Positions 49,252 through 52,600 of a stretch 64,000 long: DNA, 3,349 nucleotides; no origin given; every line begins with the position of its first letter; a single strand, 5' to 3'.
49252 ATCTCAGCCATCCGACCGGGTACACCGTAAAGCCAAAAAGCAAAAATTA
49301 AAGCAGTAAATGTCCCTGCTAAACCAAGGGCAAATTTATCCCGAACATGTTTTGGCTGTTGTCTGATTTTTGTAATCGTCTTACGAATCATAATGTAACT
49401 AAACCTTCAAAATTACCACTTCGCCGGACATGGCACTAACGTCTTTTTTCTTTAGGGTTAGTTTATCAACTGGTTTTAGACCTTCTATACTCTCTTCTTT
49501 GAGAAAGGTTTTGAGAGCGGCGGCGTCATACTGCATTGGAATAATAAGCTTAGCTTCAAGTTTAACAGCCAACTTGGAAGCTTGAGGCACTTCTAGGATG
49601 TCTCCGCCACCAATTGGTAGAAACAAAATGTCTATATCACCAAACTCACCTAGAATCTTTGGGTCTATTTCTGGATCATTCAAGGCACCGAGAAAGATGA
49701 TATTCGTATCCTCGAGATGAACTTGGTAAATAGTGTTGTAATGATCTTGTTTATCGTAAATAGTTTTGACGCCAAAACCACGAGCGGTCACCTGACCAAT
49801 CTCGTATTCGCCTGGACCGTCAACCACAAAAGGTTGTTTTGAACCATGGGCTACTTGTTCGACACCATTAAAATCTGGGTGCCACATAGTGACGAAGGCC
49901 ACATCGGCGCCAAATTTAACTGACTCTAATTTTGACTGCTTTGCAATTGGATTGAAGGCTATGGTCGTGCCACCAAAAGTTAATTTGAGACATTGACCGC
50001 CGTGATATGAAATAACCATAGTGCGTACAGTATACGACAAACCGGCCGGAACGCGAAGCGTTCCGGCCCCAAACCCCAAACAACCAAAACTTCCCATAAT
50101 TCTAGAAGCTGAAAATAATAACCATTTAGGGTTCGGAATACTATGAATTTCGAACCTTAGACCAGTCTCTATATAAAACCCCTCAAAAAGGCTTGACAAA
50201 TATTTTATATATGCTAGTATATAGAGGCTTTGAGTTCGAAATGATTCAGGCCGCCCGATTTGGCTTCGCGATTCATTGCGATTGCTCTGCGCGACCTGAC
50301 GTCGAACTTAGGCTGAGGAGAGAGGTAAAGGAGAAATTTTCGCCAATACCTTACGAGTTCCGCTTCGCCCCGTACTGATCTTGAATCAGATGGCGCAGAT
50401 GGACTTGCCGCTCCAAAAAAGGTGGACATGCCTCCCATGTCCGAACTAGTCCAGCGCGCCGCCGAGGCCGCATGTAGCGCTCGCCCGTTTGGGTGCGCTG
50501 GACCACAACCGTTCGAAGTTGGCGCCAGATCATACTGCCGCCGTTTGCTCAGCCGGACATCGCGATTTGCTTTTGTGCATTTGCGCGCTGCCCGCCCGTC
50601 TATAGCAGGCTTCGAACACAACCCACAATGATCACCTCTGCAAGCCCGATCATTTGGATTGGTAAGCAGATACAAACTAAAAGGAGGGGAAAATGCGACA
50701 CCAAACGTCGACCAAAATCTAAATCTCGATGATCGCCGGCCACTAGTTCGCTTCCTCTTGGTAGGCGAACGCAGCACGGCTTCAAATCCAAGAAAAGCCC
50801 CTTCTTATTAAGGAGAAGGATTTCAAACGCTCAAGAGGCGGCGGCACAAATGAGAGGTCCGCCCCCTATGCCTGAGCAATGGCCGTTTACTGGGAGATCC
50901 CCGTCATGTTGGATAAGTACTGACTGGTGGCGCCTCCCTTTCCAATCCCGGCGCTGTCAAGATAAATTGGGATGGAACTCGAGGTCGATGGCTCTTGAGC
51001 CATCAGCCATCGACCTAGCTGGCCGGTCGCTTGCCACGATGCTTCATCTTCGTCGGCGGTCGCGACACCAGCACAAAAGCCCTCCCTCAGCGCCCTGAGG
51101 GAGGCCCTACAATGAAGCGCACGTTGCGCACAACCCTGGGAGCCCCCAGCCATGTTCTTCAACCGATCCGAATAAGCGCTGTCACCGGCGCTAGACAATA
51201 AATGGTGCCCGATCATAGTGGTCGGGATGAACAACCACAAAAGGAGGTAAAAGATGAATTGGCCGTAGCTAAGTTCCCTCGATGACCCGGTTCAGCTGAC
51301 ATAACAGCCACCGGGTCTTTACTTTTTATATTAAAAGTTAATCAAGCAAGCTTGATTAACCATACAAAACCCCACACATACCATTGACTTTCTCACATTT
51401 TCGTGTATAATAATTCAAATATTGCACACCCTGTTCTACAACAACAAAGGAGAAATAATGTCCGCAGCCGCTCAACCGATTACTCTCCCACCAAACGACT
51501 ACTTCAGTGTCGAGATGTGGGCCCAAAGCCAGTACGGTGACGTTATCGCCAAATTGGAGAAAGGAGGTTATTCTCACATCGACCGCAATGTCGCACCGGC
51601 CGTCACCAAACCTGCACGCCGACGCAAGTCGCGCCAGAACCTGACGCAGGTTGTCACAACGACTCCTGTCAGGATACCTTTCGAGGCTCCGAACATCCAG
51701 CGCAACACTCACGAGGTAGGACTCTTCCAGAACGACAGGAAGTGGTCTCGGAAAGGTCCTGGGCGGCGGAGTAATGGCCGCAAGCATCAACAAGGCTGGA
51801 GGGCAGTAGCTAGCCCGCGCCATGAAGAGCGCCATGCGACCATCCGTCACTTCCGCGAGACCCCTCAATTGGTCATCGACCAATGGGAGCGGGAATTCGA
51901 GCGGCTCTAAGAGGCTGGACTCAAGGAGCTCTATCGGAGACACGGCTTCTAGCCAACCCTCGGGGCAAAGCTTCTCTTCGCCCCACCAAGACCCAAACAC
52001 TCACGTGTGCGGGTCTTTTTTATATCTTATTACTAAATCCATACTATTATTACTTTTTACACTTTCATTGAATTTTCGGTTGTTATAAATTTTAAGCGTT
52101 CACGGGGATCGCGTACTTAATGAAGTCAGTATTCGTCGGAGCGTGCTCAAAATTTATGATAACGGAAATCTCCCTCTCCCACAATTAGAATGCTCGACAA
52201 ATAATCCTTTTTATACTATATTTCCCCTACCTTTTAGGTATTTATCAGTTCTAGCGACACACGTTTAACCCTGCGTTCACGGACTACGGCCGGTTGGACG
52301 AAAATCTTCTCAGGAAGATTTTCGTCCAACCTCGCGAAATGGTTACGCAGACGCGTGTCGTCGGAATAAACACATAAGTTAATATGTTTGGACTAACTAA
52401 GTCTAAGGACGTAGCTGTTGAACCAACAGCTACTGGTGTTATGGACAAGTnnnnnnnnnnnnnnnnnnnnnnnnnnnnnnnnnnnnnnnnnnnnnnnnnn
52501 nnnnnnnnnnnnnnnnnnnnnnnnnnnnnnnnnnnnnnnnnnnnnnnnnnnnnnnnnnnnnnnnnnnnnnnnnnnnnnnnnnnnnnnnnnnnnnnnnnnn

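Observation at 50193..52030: GC-rich island with a promoter-to-terminator ~1.1 kb ORF-less structured region (candidate large ncRNA)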

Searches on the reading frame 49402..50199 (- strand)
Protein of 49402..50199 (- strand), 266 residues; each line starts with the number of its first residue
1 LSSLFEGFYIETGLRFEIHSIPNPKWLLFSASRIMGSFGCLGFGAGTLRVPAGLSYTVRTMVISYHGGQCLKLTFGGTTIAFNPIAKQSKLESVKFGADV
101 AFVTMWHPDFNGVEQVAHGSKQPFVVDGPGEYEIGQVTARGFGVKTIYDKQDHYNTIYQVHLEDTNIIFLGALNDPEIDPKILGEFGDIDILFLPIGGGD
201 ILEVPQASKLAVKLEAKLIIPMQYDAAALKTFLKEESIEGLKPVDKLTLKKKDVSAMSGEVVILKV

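Call 10: search_protein_families(library=pfam, proteins=[window:49402-50199:-], max_evalue=1)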
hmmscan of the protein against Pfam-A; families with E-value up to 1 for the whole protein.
window:49402-50199:- (266 aa): 3 families
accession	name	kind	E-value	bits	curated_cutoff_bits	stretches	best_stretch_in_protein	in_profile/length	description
PF13483.12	Lactamase_B_3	-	5.4e-23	82.2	24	1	63-223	2-160/160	Beta-lactamase superfamily domain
PF24190.1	OB_RNR_2nd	-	0.082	13.7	27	1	155-182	37-65/67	Ribonuclease R second OB domain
PF12706.13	Lactamase_B_2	-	0.24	11.4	27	1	113-214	85-190/200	Beta-lactamase superfamily domain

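Call 18: find_related_loci(query=window:49402-50097:-, collection=genome_contigs, flank=6000)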
Query window:49402-50097:- (232 aa) in genome_contigs; peptide patterns used: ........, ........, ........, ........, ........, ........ (x = any residue, [..] = any of these).
599 stretches matched a pattern (row limit reached: there are more); 520 encode a relative of the query (tblastn E <= 1e-3); the best 80 are kept; 80 distinct loci.
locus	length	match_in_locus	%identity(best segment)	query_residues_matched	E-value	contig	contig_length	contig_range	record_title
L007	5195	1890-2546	85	13-231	1e-124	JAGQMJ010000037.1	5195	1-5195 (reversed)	MAG: Candidatus Kaiserbacteria bacterium isolate HKST-UBA39 NODE_37_length_5195_cov_7.371630, whole genome shotgun seque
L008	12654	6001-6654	82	14-231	5e-124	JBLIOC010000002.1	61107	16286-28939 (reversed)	MAG: Candidatus Paceibacteria bacterium isolate 3300053785_176 Ga0535658_0000558, whole genome shotgun sequence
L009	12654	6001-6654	80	14-231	6e-119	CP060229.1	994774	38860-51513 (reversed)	MAG: Candidatus Nomurabacteria bacterium isolate HK-STAS-PATE-25 chromosome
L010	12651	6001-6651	80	16-232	6e-117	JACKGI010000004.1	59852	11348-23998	MAG: Candidatus Nomurabacteria bacterium isolate HK-STAS-PATE-30 HK-STAS-PATE-30_4, whole genome shotgun sequence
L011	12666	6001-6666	76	10-231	3e-115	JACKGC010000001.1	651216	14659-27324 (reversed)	MAG: Candidatus Nomurabacteria bacterium isolate HK-STAS-PATE-21 HK-STAS-PATE-21_1, whole genome shotgun sequence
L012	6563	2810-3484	76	8-231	1e-114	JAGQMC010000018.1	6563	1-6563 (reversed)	MAG: Candidatus Kaiserbacteria bacterium isolate HKST-UBA32 k127_1839343, whole genome shotgun sequence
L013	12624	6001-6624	82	24-231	9e-114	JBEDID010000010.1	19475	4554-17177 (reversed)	MAG: Candidatus Parcubacteria bacterium isolate NASQAN2015_010_A_bin.14 scaffold_000100, whole genome shotgun sequence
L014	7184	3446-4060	82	27-231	8e-113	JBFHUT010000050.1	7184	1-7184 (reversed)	MAG: Candidatus Paceibacteria bacterium isolate Mix_sand09.2021.07.G.23 k141_350954_length_7184_cov_11.0000, whole genom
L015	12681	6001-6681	74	5-231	1e-112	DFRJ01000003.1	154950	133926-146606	MAG TPA_asm: Patescibacteria group bacterium UBA3466 UBA3466_contig_8569, whole genome shotgun sequence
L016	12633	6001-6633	79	22-232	2e-112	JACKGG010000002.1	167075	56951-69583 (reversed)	MAG: Candidatus Nomurabacteria bacterium isolate HK-STAS-PATE-28 HK-STAS-PATE-28_2, whole genome shotgun sequence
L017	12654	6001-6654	76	13-230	2e-110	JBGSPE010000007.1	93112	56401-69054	MAG: Candidatus Paceibacteria bacterium isolate JTS-AC297 k141_863719, whole genome shotgun sequence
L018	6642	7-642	75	20-231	5e-110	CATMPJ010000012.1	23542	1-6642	MAG: uncultured bacterium isolate SRR3962773_bin.21_MetaWRAP_v1.3_MAG genome assembly, contig: ERZ505245.682, whole geno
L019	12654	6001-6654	77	14-231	7e-115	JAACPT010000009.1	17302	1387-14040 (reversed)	MAG: Candidatus Parcubacteria bacterium isolate CG_2015-02_43_9 CG_2015-02_curated_scaffold_2692, whole genome shotgun s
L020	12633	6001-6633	75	20-230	2e-108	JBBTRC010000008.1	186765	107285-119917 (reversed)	MAG: Patescibacteria group bacterium isolate H41-bin044_1 H41_bin044_1_000000000008, whole genome shotgun sequence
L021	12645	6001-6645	75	16-230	2e-108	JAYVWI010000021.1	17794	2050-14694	MAG: Candidatus Paceibacterota bacterium isolate GL82_DN_metabat_113 GL82_DN_metabat_113_20, whole genome shotgun sequen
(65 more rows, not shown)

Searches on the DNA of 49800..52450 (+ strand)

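Call 5: search_rna_families(source=window, start=49800, end=52300, threshold=evalue, max_evalue=10)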
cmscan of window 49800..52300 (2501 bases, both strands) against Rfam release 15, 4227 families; matches with E-value up to 10: 4.
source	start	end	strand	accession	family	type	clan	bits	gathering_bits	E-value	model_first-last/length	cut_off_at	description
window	50982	51042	-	RF00630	P26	Gene;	-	29.6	36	0.0016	1-66/66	no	Pseudomonas sRNA P26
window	51199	51280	-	RF02866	ncS16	Gene; sRNA;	-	18.4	48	2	1-83/83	no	Burkholderia sRNA 16 (Bc_KC_sr1)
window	50982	51016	+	RF03894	mir-5736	Gene; miRNA;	-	17.8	90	7.9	23-57/80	no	mir-5736 microRNA precursor family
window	51184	51267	+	RF00301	snoZ256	Gene; snRNA; snoRNA; CD-box;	-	16.7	50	4.6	1-94/94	no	Small nucleolar RNA Z256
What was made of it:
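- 50982..51016 (+): Perfect 12-bp hairpin. An alternative 8-bp hairpin, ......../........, can form inside it. A weak Rfam P26 match below threshold (29.6 bits against 36) lies on the minus strand (call 5).
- On GOLLD / ROOL / OLE / HEARO / raiA and all other Rfam 15 families: The best is P26 at 29.6 bits against a threshold of 36, on the minus strand (call 5).
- No Rfam match at E <= 10 (call 5).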

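Call 26: search_dna_similar(query=window:50200-52050:+, collection=plasmids, mode=distant, max_evalue=0.001)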
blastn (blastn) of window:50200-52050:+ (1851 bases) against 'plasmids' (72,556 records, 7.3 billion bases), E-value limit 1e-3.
No match.

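Call 27: search_dna_similar(query=window:50200-52050:+, collection=phages, mode=distant, max_evalue=0.001)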
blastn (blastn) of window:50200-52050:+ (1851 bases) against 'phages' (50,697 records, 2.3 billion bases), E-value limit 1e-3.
No match.
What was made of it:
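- No match in the plasmid or phage collections (calls 26, 27).
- Tried and rejected: The plasmid and phage collections (calls 26, 27).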

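Call 74: search_rna_families(source=window, start=52150, end=52450, threshold=evalue, max_evalue=10)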
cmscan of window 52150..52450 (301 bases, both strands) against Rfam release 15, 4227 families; matches with E-value up to 10: 4.
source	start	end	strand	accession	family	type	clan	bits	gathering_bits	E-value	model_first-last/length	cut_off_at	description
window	52292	52331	-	RF04255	MIR8001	Gene; miRNA;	-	19.5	90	0.27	7-59/67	no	MIR8001 microRNA precursor family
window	52295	52326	-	RF00900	mir-255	Gene; miRNA;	-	18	50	1.1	1-59/59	no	mir-255 microRNA precursor family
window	52290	52332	+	RF03362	mir-9436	Gene; miRNA;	-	16.2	80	1.5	1-66/66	no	mir-9436 microRNA precursor family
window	52282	52338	-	RF04356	Plastid-ndhA-ndhB-1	Intron;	CL00155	13.3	61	3.9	1-49/49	no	Plastid-ndhA-ndhB-1 group II-D5 intron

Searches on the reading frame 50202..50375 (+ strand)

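Call 47: search_protein_families(library=pfam, proteins=[window:50202-50375:+], max_evalue=1)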
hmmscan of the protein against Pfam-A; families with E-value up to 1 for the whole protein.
window:50202-50375:+ (58 aa): 1 family
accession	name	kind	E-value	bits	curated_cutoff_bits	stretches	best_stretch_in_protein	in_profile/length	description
PF21981.2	RecX_HTH3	-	0.024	15.2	26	1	4-18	33-47/48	RecX, third three-helix domain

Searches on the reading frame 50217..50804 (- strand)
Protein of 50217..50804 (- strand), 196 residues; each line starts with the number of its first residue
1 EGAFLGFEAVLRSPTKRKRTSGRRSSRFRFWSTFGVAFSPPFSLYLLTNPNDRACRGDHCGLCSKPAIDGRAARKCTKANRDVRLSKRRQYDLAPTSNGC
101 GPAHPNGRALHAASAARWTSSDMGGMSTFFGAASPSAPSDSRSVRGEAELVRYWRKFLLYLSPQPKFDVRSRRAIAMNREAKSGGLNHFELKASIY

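Call 10: search_protein_families(library=pfam, proteins=[window:50217-50777:-], max_evalue=1)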
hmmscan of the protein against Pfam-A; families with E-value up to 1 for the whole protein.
window:50217-50777:- (187 aa): 1 family
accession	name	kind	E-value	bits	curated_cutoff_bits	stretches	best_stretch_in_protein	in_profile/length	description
PF13085.11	Fer2_3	-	0.093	13.2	27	1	43-86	49-88/107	2Fe-2S iron-sulfur cluster binding domain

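Call 33: list_cluster_members(proteins=[window:50217-50777:-, window:50890-51216:-, window:50890-51240:-, window:50850-51095:+, window:50493-50729:+, window:50422-50628:+, window:50193-50375:+, window:51031-51198:+])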
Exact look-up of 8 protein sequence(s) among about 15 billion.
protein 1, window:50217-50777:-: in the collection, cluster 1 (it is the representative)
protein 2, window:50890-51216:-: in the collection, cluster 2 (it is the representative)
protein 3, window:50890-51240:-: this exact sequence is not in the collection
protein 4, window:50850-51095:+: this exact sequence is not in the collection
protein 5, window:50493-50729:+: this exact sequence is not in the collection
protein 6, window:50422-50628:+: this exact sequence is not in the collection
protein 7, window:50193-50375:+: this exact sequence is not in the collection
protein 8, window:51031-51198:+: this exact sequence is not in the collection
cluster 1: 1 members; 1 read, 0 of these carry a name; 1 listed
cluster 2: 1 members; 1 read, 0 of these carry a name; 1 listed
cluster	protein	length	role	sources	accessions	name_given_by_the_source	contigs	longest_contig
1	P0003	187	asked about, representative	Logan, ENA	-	-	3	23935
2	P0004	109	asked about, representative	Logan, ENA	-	-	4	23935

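Call 43: search_protein_representatives(protein=window:50217-50777:-)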
Query: 187 residues. Proteins with E-value up to 0.001 (for the whole library): 1; up to 1e-10: 1; up to 1e-30: 1. The best 1 are listed.
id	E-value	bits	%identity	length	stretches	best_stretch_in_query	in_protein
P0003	6.0e-122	420.6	100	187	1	1-187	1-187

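Call 48: search_protein_families(library=ncbifam, proteins=[window:50217-50804:-], max_evalue=1)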
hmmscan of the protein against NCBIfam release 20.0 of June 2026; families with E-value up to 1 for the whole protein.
window:50217-50804:- (196 aa): 0 families

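Call 49: search_protein_families(library=phrogs, proteins=[window:50217-50804:-], max_evalue=1)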
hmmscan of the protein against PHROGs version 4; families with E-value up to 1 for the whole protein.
window:50217-50804:- (196 aa): 1 family
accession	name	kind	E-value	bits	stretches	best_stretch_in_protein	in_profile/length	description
phrog_16613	-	unknown function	0.15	13.1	1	30-47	23-40/51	-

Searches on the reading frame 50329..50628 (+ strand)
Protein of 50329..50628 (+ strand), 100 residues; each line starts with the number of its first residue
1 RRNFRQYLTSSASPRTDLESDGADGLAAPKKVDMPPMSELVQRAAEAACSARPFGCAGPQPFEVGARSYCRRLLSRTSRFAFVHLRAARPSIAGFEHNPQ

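Call 47: search_protein_families(library=pfam, proteins=[window:50329-50628:+], max_evalue=1)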
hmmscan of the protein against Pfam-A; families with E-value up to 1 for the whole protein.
window:50329-50628:+ (100 aa): 0 families

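Call 48: search_protein_families(library=ncbifam, proteins=[window:50329-50628:+], max_evalue=1)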
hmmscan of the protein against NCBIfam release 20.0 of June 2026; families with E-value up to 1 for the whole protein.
window:50329-50628:+ (100 aa): 0 families

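Call 49: search_protein_families(library=phrogs, proteins=[window:50329-50628:+], max_evalue=1)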
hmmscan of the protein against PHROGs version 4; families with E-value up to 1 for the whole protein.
window:50329-50628:+ (100 aa): 0 families

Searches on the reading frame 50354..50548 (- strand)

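Call 47: search_protein_families(library=pfam, proteins=[window:50354-50548:-], max_evalue=1)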
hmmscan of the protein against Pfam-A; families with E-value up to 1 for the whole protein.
window:50354-50548:- (65 aa): 1 family
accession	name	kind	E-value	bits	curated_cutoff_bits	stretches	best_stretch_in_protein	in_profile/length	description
PF24356.1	WH_PARP12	-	0.2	11.9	27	1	2-24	16-38/70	PARP12 winged helix domain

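Call 48: search_protein_families(library=ncbifam, proteins=[window:50354-50548:-], max_evalue=1)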
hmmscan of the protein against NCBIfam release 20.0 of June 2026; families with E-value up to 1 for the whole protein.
window:50354-50548:- (65 aa): 0 families

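Call 49: search_protein_families(library=phrogs, proteins=[window:50354-50548:-], max_evalue=1)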
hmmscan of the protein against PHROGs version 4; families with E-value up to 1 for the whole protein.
window:50354-50548:- (65 aa): 0 families

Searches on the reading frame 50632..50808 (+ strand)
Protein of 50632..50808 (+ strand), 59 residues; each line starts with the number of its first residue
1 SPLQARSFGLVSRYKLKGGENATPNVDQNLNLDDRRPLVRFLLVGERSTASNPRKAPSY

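Call 47: search_protein_families(library=pfam, proteins=[window:50632-50808:+], max_evalue=1)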
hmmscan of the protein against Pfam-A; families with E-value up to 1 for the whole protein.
window:50632-50808:+ (59 aa): 1 family
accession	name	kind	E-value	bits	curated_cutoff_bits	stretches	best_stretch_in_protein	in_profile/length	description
PF22071.2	FAP42_B2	-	0.0079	16.8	27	1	3-51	11-59/108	FAP42 domain B2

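Call 48: search_protein_families(library=ncbifam, proteins=[window:50632-50808:+], max_evalue=1)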
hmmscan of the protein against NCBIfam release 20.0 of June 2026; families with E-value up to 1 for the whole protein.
window:50632-50808:+ (59 aa): 0 families

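Call 49: search_protein_families(library=phrogs, proteins=[window:50632-50808:+], max_evalue=1)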
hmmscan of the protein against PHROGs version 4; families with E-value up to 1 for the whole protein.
window:50632-50808:+ (59 aa): 1 family
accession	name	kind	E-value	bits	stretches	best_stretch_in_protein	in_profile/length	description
phrog_28729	-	unknown function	0.079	13.7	1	12-43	4-29/40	-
